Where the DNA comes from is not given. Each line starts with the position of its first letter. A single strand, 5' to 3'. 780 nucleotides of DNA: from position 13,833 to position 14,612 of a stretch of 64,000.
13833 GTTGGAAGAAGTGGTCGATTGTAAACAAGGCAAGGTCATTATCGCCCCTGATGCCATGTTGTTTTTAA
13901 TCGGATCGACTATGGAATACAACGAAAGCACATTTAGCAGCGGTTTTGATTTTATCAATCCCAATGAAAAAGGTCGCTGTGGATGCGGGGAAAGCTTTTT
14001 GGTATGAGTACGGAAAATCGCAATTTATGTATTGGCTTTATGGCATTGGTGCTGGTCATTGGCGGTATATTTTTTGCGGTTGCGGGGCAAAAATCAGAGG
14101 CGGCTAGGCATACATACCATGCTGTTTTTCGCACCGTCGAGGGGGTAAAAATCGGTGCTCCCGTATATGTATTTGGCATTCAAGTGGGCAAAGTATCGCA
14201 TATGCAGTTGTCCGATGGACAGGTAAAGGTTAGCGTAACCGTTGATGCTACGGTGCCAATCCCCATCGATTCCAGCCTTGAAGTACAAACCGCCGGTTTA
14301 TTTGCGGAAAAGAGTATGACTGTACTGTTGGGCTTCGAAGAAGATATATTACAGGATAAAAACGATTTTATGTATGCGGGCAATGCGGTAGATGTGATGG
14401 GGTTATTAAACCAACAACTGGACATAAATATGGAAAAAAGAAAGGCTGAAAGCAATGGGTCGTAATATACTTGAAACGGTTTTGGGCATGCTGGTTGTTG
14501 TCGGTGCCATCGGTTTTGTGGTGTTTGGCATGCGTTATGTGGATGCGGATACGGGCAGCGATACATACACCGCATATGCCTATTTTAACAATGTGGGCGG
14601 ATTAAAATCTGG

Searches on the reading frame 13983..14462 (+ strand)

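Call 96: search_protein_families(library=ncbifam, proteins=[window:13983-14462:+], max_evalue=0.00001)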
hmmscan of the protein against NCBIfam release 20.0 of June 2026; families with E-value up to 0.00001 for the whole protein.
window:13983-14462:+ (160 aa): 2 families
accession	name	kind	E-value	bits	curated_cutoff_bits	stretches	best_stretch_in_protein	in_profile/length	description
TIGR04430.1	OM_asym_MlaD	equivalog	8.7e-21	74.3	135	1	13-145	5-143/146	outer membrane lipid asymmetry maintenance protein MlaD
TIGR00996.1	Mtu_fam_mce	paralog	5.8e-13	48.7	140.5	1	21-112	9-102/291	MCE family protein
